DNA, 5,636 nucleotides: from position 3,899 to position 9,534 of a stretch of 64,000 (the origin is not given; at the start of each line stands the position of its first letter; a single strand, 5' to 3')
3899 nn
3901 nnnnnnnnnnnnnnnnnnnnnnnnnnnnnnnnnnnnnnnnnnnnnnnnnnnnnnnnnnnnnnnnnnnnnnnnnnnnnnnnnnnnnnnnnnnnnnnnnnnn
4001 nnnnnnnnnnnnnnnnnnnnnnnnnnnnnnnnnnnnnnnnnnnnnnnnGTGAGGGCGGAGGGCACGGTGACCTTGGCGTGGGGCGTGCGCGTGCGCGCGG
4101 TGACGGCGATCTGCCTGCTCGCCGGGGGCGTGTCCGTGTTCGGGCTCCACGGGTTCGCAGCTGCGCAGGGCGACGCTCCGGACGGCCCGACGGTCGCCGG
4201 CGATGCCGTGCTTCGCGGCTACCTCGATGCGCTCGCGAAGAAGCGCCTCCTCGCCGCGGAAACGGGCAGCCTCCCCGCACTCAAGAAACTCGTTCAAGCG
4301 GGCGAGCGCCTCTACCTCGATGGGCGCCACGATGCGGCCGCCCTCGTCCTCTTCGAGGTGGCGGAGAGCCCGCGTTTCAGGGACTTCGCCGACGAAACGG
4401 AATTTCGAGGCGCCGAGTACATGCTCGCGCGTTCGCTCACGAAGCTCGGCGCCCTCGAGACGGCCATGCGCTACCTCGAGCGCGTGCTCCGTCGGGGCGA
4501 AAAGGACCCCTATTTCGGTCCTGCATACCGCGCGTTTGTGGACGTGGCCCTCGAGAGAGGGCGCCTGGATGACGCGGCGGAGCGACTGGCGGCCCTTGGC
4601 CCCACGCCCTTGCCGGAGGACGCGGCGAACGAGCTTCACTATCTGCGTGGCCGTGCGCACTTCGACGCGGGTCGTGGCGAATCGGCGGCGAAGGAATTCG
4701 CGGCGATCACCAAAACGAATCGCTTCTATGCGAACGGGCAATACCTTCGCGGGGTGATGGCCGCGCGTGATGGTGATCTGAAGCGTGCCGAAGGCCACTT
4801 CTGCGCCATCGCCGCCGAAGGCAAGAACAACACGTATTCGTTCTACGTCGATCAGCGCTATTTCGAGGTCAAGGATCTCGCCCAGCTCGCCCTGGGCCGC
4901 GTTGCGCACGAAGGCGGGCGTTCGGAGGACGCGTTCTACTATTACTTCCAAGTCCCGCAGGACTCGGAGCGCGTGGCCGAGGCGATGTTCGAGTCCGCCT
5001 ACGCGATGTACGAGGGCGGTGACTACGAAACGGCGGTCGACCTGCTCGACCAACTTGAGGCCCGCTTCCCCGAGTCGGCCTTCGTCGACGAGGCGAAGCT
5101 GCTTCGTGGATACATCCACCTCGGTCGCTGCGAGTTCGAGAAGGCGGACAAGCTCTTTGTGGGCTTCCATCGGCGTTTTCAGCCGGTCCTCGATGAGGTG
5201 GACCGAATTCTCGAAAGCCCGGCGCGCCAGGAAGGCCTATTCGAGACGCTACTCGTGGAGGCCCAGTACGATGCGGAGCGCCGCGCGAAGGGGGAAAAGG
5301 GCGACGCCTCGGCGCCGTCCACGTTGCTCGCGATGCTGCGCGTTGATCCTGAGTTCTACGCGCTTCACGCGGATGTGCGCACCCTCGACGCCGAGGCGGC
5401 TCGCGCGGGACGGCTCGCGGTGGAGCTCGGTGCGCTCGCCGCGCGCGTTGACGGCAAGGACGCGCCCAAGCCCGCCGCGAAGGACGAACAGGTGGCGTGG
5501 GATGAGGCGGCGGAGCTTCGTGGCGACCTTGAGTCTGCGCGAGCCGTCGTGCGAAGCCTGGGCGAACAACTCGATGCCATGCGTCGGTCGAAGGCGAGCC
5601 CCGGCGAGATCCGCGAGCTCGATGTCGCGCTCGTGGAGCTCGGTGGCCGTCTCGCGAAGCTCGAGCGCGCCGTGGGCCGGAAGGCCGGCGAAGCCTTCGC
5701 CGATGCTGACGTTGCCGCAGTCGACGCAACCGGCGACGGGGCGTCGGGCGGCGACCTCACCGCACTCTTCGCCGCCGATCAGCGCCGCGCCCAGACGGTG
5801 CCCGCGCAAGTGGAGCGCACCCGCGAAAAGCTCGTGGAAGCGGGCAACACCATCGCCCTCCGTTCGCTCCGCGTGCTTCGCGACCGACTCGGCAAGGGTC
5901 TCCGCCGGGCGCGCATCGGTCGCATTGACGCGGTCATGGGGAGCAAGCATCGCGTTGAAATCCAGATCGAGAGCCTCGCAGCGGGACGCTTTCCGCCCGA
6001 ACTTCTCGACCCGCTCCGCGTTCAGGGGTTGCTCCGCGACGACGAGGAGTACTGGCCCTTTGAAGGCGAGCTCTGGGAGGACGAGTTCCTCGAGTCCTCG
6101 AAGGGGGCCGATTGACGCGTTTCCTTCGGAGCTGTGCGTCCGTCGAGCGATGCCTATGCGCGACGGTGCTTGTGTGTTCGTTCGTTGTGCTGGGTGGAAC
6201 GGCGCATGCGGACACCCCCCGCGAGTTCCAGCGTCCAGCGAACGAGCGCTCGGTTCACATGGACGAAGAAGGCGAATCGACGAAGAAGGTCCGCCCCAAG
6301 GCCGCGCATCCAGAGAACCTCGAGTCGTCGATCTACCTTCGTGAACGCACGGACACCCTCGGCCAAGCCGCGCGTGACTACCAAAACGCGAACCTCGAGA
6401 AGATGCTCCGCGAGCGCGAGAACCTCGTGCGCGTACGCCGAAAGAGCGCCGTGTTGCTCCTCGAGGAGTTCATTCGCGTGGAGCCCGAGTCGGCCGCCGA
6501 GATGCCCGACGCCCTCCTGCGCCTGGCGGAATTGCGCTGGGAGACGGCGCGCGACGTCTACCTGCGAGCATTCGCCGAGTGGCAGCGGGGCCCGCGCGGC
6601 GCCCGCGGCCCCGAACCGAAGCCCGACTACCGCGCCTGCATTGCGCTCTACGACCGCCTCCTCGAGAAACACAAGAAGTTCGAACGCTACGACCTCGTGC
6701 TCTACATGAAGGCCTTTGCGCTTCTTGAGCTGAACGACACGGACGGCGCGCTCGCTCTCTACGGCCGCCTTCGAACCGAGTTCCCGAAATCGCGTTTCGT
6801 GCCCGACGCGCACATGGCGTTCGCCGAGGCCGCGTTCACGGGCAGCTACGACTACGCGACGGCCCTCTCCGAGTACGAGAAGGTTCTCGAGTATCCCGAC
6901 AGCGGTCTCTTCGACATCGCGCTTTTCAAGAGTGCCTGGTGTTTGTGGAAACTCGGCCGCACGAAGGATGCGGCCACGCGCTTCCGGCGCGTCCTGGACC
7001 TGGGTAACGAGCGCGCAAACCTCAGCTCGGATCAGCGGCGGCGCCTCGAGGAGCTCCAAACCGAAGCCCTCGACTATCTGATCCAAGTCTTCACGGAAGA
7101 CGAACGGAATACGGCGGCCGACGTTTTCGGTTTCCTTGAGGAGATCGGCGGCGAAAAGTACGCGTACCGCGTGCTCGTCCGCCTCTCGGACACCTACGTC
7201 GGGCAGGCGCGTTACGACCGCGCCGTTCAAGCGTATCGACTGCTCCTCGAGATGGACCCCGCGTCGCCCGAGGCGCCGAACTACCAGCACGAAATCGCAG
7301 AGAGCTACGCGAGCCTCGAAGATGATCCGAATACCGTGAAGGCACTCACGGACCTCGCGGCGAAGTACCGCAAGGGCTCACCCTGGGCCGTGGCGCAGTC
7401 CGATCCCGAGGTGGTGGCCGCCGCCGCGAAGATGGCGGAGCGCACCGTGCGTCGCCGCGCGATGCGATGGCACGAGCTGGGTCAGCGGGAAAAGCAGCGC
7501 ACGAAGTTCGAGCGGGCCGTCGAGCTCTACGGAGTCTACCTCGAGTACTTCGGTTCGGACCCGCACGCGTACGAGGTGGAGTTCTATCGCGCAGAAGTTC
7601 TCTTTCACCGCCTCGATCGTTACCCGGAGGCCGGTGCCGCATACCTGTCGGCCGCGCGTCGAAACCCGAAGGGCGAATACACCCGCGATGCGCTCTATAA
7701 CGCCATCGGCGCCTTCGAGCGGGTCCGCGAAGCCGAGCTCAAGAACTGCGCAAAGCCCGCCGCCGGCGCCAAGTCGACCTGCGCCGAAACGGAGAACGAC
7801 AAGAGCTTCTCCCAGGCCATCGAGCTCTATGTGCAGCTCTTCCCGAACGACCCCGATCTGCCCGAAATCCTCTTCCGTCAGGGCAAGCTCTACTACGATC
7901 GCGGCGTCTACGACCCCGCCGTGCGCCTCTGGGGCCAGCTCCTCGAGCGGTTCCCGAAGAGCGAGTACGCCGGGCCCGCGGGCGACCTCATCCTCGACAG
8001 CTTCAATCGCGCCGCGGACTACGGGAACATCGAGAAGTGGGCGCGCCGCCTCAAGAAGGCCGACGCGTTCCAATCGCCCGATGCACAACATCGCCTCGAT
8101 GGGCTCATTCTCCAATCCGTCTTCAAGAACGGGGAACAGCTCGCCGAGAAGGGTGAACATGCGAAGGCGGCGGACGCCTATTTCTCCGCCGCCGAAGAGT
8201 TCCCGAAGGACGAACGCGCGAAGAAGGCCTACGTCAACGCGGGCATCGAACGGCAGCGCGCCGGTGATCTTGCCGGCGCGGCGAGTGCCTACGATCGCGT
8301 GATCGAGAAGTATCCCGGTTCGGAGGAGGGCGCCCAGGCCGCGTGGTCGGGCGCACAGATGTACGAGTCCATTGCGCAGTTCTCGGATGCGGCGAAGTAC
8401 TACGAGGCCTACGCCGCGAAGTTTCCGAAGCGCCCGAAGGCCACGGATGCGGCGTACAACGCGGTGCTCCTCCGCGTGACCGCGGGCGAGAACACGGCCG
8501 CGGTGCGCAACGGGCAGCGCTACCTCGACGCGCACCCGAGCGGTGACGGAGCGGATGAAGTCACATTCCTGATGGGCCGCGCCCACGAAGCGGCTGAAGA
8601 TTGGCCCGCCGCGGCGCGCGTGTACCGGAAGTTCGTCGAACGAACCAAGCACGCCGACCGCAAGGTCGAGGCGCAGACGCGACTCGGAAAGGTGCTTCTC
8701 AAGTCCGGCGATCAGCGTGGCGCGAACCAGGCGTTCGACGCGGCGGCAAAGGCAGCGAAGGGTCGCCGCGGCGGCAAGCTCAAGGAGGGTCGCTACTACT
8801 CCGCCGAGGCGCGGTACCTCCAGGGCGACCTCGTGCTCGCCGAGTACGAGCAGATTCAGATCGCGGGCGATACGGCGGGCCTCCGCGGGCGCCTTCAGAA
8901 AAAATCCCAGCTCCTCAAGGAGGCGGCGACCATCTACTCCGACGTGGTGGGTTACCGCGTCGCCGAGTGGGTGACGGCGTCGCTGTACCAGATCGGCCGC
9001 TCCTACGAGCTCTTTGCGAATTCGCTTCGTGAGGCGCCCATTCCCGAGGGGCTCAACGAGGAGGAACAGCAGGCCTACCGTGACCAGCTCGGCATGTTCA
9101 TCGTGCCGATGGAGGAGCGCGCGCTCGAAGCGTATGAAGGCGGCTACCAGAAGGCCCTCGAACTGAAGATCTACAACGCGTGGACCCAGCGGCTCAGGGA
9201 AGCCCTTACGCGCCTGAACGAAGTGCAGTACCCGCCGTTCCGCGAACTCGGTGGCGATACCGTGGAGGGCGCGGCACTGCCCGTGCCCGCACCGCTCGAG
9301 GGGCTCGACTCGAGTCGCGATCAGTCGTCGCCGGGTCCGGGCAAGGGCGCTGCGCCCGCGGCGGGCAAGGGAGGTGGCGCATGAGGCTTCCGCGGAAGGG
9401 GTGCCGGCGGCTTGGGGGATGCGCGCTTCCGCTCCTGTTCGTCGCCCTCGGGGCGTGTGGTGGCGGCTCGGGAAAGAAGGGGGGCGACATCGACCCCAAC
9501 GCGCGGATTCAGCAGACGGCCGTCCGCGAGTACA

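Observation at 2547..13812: Nine coupled genes form a single-locus Glt/Nfs-type trans-envelope machine with no motor in sight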

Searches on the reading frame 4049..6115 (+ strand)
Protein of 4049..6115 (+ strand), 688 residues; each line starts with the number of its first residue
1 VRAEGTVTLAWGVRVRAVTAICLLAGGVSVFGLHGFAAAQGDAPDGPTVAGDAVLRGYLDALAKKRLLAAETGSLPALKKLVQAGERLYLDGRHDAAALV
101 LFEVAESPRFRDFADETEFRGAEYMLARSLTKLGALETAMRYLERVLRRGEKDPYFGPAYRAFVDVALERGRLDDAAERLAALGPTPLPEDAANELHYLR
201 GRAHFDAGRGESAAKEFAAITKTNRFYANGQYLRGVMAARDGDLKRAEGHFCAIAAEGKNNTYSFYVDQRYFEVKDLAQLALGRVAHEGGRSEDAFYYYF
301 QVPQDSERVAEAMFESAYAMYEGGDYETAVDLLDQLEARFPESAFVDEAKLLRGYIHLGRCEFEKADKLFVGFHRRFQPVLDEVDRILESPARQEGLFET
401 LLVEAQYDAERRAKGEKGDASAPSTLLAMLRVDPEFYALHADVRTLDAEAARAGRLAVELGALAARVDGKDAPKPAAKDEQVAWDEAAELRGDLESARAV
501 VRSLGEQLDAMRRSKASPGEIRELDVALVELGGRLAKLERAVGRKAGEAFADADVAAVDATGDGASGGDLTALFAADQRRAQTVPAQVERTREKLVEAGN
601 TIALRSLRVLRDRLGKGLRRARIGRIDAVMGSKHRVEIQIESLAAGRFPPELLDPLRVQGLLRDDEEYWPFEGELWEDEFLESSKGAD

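Call 6: search_protein_families(library=pfam, proteins=[window:4049-6115:+], max_evalue=0.01)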
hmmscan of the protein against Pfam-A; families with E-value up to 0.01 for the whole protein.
window:4049-6115:+ (688 aa): 9 families
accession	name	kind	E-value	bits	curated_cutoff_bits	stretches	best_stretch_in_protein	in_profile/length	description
PF13174.12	TPR_6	-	2.5e-08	34.5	26.3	1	311-343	1-33/33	Tetratricopeptide repeat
PF14559.12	TPR_19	-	6.1e-08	33.3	25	1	132-185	3-53/68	Tetratricopeptide repeat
PF13432.12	TPR_16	-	6.5e-08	33.3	32.7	1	198-256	1-59/65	Tetratricopeptide repeat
PF13428.12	TPR_14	-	6.6e-06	26.7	23.5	0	314-346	5-37/44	Tetratricopeptide repeat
PF16918.11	PknG_TPR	-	6.1e-05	22.4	27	0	280-338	166-223/340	Protein kinase G tetratricopeptide repeat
PF23300.3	HEAT_Nup120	-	0.00032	21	29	0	171-219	10-51/170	Nucleoporin Nup120, HEAT repeats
PF13525.12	YfiO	-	0.00066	19.9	25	1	310-366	5-61/203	Outer membrane lipoprotein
PF13512.12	TPR_18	-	0.0016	19.1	21.9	1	310-385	10-84/145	Tetratricopeptide repeat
PF12895.13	ANAPC3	-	0.0091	16.7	27.2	0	308-336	21-49/82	Anaphase-promoting complex, cyclosome, subunit 3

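Call 7: search_protein_families(library=ncbifam, proteins=[window:4049-6115:+], max_evalue=0.01)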
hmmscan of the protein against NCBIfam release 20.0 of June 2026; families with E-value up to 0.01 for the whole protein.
window:4049-6115:+ (688 aa): 8 families
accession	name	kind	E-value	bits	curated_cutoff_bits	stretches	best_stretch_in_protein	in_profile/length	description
NF033756.1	gliding_GltC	equivalog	2.5e-39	135.5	450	2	79-413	118-461/622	adventurous gliding motility protein GltC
TIGR02795.1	tol_pal_ybgF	equivalog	2.3e-10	41.1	90.1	2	278-349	41-115/119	tol-pal system protein YbgF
NF052312.1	T9SS_PorW_SprE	equivalog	3.1e-08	32.7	250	2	304-357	631-684/716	type IX secretion system periplasmic lipoprotein PorW/SprE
TIGR03302.1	OM_YfiO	subfamily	3.2e-08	33.4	81.4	1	304-375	27-98/239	outer membrane protein assembly factor BamD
TIGR02917.1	PEP_TPR_lipo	equivalog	9.6e-07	27.1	312.2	0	196-258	263-325/899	XrtA/PEP-CTERM system TPR-repeat protein PrsT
NF052415.1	T3SS_chap_SctY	equivalog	2.1e-05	25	70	0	162-217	45-100/106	type III secretion apparatus assembly chaperone SctY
NF040959.1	MamA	equivalog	6e-05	22.6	200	0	281-349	42-110/204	magnetosome protein MamA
NF008068.0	PRK10803.1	equivalog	0.00019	21.5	383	1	278-347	182-254/263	cell division protein CpoB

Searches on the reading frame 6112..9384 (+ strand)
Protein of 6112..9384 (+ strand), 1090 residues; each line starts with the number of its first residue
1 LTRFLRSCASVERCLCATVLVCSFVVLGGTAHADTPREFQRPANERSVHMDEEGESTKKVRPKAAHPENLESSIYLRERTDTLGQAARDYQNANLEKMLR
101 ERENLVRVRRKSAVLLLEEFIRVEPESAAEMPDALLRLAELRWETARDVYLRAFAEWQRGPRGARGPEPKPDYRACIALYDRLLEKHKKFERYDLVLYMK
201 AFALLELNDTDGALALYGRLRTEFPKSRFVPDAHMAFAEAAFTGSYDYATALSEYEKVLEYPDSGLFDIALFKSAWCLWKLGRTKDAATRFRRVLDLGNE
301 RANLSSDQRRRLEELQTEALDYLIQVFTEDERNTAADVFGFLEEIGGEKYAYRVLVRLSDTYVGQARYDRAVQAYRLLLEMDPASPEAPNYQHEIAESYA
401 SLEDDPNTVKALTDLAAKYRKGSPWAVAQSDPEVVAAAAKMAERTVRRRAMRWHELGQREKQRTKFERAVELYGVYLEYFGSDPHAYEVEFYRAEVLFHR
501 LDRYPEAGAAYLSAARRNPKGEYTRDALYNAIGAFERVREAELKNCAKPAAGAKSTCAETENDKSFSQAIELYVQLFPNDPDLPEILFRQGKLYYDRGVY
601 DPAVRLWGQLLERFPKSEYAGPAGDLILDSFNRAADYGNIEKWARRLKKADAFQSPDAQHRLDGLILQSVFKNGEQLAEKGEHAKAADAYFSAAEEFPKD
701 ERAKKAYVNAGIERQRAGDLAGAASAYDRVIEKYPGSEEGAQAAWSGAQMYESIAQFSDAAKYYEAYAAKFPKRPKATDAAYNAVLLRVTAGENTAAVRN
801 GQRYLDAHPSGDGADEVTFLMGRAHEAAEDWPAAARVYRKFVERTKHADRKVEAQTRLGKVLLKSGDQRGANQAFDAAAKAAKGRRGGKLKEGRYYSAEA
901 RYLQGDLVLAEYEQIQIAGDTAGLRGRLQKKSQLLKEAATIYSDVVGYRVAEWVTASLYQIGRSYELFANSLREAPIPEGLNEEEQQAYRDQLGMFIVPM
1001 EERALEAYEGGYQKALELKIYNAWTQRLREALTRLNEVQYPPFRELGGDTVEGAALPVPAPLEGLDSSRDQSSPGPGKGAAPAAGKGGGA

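Call 6: search_protein_families(library=pfam, proteins=[window:6112-9384:+], max_evalue=0.01)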
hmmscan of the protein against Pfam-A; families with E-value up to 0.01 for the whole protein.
window:6112-9384:+ (1090 aa): 11 families
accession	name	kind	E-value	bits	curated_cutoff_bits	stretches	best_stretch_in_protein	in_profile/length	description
PF13174.12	TPR_6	-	2.8e-24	84.5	26.3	2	196-227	2-33/33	Tetratricopeptide repeat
PF13432.12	TPR_16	-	1.7e-20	73.5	32.7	3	456-521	3-64/65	Tetratricopeptide repeat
PF13428.12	TPR_14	-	3e-18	64.9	23.5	0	355-388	4-37/44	Tetratricopeptide repeat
PF14559.12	TPR_19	-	2.8e-14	53.6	25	0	246-297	5-54/68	Tetratricopeptide repeat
PF07719.23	TPR_2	-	2.8e-12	46.2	27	0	354-384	3-33/34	Tetratricopeptide repeat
PF13525.12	YfiO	-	4.9e-08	33.4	25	1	749-830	13-94/203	Outer membrane lipoprotein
PF13424.12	TPR_12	-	1.5e-05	25.5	30.1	0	269-297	46-74/77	Tetratricopeptide repeat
PF13512.12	TPR_18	-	3.9e-05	24.3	21.9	0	172-209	62-99/145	Tetratricopeptide repeat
PF13176.12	TPR_7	-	0.00013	22.2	27.9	0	355-384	2-33/36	Tetratricopeptide repeat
PF13181.12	TPR_8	-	0.00014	22.2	25.7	1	352-384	1-33/34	Tetratricopeptide repeat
PF13431.12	TPR_17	-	0.0013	19.3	24.4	0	180-214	2-33/34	Tetratricopeptide repeat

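Call 7: search_protein_families(library=ncbifam, proteins=[window:6112-9384:+], max_evalue=0.01)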
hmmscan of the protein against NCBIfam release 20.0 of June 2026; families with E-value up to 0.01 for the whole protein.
window:6112-9384:+ (1090 aa): 10 families
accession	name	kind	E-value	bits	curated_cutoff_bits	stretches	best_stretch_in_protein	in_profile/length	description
TIGR02795.1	tol_pal_ybgF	equivalog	4.4e-39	133.8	90.1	4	668-743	40-115/119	tol-pal system protein YbgF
TIGR03302.1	OM_YfiO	subfamily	1.3e-22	80.5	81.4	4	189-420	28-234/239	outer membrane protein assembly factor BamD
NF008068.0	PRK10803.1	equivalog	1.1e-12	48.4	383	1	678-743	191-256/263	cell division protein CpoB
TIGR02552.1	LcrH_SycD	equivalog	6.2e-09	35.7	104.8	1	326-416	28-113/136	SycD/LcrH family type III secretion system chaperone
NF008755.0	PRK11788.1-3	equivalog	3.3e-07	30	430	1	567-613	53-99/388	lipopolysaccharide assembly protein LapB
TIGR02521.1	type_IV_pilW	equivalog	6e-07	29.2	154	1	677-775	109-203/234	type IV pilus biogenesis/stability protein PilW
NF033920.0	C39_PA2778_fam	equivalog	6.9e-07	28.9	150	0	665-739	154-225/255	PA2778 family cysteine peptidase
NF040959.1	MamA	equivalog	2.1e-06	27.3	200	0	792-881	51-134/204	magnetosome protein MamA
NF052312.1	T9SS_PorW_SprE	equivalog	6.9e-06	25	250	1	688-880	164-356/716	type IX secretion system periplasmic lipoprotein PorW/SprE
NF040504.1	resist_ArsN1b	equivalog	0.0097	15.7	210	0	391-453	16-76/159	arsinothricin resistance N-acetyltransferase ArsN1 family B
